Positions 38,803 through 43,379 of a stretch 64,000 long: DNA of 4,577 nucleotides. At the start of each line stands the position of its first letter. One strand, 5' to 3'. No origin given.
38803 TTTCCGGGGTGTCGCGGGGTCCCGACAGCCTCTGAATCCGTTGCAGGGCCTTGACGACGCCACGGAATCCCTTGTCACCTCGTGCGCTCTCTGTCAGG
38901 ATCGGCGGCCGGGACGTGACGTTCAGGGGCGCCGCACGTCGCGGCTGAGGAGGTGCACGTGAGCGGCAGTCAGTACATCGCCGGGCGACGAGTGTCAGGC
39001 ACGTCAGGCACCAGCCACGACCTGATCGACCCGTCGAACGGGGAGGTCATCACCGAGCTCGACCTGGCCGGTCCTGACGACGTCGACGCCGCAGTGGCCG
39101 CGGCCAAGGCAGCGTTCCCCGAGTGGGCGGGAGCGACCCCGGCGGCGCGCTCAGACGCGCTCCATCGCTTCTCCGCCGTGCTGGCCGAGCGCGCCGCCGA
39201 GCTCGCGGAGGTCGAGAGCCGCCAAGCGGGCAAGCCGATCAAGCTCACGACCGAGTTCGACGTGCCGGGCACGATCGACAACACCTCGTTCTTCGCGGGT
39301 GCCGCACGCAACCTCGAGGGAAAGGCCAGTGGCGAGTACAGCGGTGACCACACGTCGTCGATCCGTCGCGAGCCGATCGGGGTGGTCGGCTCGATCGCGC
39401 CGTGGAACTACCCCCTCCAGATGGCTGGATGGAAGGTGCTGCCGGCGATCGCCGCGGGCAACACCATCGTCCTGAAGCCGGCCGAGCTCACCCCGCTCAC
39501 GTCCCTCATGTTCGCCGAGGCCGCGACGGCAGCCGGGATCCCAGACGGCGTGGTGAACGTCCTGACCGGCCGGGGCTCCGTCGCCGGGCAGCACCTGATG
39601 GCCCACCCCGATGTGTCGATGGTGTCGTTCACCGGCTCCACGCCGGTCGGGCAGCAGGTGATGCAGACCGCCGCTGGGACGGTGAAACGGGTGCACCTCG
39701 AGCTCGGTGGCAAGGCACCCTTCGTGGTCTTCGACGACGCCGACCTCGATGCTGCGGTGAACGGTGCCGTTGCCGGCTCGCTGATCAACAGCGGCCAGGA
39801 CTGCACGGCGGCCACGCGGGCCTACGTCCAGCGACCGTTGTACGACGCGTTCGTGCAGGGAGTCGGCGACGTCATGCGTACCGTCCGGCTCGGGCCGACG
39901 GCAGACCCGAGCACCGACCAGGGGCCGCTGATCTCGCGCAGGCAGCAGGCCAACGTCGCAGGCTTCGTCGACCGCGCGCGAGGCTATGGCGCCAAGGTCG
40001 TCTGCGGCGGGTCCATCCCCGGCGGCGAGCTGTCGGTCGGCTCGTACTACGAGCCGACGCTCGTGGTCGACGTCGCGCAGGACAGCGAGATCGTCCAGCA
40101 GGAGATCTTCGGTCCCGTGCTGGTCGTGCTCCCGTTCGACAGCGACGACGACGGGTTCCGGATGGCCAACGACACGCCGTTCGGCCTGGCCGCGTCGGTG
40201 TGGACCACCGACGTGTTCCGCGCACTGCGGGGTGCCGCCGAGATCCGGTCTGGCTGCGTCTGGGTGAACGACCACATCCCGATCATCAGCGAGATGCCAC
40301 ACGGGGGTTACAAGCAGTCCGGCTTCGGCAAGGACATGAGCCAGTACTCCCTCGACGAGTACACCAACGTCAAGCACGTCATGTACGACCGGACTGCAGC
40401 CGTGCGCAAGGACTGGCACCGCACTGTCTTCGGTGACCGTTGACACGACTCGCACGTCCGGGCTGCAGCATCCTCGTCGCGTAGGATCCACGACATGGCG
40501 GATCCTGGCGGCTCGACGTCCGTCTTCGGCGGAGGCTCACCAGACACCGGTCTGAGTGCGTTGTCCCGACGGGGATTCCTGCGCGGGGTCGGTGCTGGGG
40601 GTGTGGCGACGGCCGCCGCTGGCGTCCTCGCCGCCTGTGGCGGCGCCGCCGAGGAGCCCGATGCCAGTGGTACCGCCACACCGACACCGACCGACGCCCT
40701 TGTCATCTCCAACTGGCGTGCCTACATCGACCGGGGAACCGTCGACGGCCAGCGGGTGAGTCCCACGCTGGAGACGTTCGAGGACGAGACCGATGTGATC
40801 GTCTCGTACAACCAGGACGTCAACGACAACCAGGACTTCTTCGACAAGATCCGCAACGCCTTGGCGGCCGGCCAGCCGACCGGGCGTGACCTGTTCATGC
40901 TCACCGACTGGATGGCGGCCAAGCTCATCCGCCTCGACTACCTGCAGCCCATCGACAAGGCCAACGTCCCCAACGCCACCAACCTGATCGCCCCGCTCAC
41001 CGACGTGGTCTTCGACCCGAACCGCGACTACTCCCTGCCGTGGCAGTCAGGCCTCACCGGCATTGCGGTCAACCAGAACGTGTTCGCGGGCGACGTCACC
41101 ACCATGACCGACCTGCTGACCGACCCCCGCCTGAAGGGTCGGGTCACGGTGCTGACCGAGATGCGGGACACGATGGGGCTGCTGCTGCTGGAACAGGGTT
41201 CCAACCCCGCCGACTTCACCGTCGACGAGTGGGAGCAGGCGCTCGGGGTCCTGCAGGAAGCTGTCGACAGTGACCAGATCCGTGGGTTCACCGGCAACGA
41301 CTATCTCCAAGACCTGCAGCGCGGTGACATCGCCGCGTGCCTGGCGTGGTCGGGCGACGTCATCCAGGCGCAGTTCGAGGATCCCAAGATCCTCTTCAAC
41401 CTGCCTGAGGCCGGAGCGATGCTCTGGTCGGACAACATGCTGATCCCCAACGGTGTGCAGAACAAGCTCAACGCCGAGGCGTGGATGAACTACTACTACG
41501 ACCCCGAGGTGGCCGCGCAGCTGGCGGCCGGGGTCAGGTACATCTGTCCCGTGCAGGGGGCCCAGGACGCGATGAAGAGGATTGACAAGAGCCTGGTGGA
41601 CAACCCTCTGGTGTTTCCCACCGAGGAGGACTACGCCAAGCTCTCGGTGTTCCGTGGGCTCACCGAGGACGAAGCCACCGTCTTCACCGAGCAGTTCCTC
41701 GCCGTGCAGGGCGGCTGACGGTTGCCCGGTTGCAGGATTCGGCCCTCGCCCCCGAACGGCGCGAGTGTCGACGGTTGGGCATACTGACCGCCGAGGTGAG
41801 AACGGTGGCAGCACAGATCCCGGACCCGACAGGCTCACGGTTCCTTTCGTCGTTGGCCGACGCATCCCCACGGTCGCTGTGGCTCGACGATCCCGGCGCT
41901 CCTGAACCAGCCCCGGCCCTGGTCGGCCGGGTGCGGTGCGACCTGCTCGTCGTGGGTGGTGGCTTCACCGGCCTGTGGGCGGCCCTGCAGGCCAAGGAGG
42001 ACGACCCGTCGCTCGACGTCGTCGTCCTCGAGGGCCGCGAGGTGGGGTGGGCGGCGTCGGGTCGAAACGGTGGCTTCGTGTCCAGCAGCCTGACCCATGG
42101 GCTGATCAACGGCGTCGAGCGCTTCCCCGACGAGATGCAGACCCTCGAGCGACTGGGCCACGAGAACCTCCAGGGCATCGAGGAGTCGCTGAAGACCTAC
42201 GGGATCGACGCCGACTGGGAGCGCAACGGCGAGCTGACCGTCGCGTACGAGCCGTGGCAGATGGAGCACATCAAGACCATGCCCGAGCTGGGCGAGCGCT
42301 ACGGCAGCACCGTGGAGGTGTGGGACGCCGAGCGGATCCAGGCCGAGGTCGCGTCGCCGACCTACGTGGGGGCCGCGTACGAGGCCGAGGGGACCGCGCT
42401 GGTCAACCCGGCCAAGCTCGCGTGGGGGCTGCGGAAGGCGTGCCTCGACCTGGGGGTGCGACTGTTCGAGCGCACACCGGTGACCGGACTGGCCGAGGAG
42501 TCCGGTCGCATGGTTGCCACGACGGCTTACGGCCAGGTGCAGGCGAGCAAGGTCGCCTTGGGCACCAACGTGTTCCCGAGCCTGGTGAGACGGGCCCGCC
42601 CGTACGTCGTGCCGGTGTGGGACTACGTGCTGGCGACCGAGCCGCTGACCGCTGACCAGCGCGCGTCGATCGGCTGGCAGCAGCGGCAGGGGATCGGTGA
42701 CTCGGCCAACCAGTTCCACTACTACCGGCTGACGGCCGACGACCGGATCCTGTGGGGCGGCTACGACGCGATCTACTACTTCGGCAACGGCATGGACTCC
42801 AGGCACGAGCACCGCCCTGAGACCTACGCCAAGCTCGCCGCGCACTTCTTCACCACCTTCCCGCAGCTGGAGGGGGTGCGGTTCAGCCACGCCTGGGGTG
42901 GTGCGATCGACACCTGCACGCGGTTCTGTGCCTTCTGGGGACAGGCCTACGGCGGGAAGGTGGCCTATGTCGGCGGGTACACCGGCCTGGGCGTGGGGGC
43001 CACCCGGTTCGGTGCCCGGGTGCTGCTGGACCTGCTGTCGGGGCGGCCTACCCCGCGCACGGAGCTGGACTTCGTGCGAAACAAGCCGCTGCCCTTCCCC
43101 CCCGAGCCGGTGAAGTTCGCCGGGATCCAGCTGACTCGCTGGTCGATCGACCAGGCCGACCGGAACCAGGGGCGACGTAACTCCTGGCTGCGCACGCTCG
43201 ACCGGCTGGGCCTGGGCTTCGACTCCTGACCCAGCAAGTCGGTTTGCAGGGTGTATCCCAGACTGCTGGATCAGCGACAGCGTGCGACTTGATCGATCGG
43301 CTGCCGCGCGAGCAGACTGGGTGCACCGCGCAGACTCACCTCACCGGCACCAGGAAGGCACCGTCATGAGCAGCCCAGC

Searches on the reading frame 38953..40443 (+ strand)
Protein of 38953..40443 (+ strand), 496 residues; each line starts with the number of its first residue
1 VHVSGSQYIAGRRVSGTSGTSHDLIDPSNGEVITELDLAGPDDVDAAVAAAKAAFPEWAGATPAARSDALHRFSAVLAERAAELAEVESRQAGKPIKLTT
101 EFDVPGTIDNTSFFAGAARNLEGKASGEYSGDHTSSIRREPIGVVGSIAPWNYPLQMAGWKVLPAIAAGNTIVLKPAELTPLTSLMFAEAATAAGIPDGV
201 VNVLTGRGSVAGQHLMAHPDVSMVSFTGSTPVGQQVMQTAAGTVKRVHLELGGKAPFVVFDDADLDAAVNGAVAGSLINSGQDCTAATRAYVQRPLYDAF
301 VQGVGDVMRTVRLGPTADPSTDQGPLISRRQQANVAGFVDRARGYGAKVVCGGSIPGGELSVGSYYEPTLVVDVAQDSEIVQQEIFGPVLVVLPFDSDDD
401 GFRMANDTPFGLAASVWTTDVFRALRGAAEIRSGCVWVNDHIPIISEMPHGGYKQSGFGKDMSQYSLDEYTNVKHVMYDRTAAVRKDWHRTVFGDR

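Call 32: search_protein_families(library=pfam, proteins=[window:38953-40443:+], max_evalue=0.0001)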
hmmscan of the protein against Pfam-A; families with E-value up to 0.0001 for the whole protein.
window:38953-40443:+ (496 aa): 1 family
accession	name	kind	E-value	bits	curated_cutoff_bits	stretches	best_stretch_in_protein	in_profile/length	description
PF00171.27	Aldedh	-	6.9e-172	572.6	23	1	17-476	5-461/461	Aldehyde dehydrogenase family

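Call 44: search_protein_families(library=ncbifam, proteins=[window:38953-40443:+], max_evalue=1e-10)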
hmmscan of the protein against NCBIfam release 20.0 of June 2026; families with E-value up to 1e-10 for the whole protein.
window:38953-40443:+ (496 aa): 41 families (the best 25 are shown)
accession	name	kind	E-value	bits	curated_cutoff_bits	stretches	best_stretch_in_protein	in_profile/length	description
NF010000.0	PRK13473.1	subfamily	2.7e-217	722.1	615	1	7-479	5-473/475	aminobutyraldehyde dehydrogenase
TIGR03374.1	ABALDH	equivalog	1.3e-157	525.5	909.3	1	9-477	6-470/472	aminobutyraldehyde dehydrogenase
TIGR01804.1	BADH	equivalog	8.6e-150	499.3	668.6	1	8-474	1-467/467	betaine-aldehyde dehydrogenase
NF009725.0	PRK13252.1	equivalog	9.4e-145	482.8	593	1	6-478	8-479/488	betaine-aldehyde dehydrogenase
TIGR02299.1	HpaE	equivalog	4.3e-134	447.8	638.35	1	7-478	3-476/488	5-carboxymethyl-2-hydroxymuconate semialdehyde dehydrogenase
NF045735.1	PaDhStyDPseudo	equivalog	1.5e-130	436.1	850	1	7-477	5-480/483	phenylacetaldehyde dehydrogenase StyD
NF045736.1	PaDhStyDRhodo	equivalog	1.5e-126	422.8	800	1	7-474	5-473/479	phenylacetaldehyde dehydrogenase StyD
TIGR03216.1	OH_muco_semi_DH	equivalog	1.8e-124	416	693.25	1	7-477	3-478/481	2-hydroxymuconic semialdehyde dehydrogenase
NF007497.0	PRK10090.1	equivalog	7.4e-114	381.1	500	1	6-476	8-475/480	aldehyde dehydrogenase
TIGR01780.1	SSADH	subfamily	7.9e-113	377.7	646.35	1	25-474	2-448/448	succinate-semialdehyde dehydrogenase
TIGR04284.1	aldehy_Rv0768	hypoth_equivalog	1.1e-112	377.5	775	1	7-476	3-476/480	aldehyde dehydrogenase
NF006916.0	PRK09407.1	equivalog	3.2e-111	372.5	521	1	14-485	28-499/526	succinic semialdehyde dehydrogenase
NF050026.1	AcaldDHExaC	equivalog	2.4e-109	366.3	900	1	7-477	18-492/503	acetaldehyde dehydrogenase ExaC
NF052305.1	DioxValDhHalo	equivalog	7.1e-109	364.9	750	1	5-476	5-479/483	2,5-dioxovalerate dehydrogenase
NF007352.0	PRK09847.1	equivalog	7.9e-107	357.8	850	1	6-476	21-489/495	aldehyde dehydrogenase PuuC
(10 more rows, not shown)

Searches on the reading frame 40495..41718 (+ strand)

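Call 32: search_protein_families(library=pfam, proteins=[window:40495-41718:+], max_evalue=0.0001)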
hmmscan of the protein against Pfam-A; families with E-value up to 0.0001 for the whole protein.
window:40495-41718:+ (407 aa): 3 families
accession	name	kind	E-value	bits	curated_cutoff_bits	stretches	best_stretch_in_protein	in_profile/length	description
PF13416.11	SBP_bac_8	-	1.4e-26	94.4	27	1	93-358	4-267/279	Bacterial extracellular solute-binding protein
PF13343.11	SBP_bac_6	-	6.6e-19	68.8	24.6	1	137-360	17-221/245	Bacterial extracellular solute-binding protein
PF01547.30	SBP_bac_1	-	1.6e-18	68.2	26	1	93-340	15-306/307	Bacterial extracellular solute-binding protein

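Call 44: search_protein_families(library=ncbifam, proteins=[window:40495-41718:+], max_evalue=1e-10)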
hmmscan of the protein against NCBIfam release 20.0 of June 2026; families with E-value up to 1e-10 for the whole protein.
window:40495-41718:+ (407 aa): 2 families
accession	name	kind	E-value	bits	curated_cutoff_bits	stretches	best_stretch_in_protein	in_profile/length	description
NF007962.0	PRK10682.1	equivalog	1.9e-26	93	636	1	64-387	27-349/370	spermidine/putrescine ABC transporter substrate-binding protein PotF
NF007048.0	PRK09501.1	equivalog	7.3e-24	84.3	582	1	65-380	25-321/348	spermidine/putrescine ABC transporter substrate-binding protein PotD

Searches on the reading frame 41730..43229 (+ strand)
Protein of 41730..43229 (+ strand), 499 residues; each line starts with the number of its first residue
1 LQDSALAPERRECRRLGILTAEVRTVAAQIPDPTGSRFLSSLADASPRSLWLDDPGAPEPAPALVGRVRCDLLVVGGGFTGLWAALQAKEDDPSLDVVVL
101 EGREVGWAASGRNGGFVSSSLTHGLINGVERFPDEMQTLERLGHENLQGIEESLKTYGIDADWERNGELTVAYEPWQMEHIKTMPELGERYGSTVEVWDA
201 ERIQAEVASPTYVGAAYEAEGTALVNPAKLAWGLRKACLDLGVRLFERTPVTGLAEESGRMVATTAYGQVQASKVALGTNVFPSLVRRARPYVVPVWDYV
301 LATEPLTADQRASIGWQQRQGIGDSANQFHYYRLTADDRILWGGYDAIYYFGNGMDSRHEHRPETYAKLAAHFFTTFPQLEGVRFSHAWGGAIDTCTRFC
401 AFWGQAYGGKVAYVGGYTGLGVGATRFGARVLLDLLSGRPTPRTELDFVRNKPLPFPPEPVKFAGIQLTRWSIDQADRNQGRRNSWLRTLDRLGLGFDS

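Call 32: search_protein_families(library=pfam, proteins=[window:41730-43229:+], max_evalue=0.0001)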
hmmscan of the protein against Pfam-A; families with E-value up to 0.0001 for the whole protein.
window:41730-43229:+ (499 aa): 2 families
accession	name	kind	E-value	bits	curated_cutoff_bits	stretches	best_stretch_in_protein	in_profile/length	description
PF01266.30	DAO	-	4.1e-53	181.6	27.9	1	71-434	1-352/353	FAD dependent oxidoreductase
PF13450.12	NAD_binding_8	-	2e-05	25.2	21.9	0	74-123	1-50/68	NAD(P)-binding Rossmann-like domain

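Call 44: search_protein_families(library=ncbifam, proteins=[window:41730-43229:+], max_evalue=1e-10)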
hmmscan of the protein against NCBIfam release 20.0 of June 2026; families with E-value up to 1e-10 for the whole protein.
window:41730-43229:+ (499 aa): 3 families
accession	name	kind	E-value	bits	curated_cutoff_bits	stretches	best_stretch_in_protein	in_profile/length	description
TIGR03329.1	Phn_aa_oxid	hypoth_equivalog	2.3e-63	214.6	632.8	1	57-480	12-435/460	putative aminophosphonate oxidoreductase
NF050086.1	pipecolate_AmaA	exception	1.4e-33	116.2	600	1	49-426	5-370/425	L-pipecolate oxidase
TIGR02352.1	thiamin_ThiO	equivalog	4.8e-12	45.6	250.8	1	73-277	2-201/351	glycine oxidase ThiO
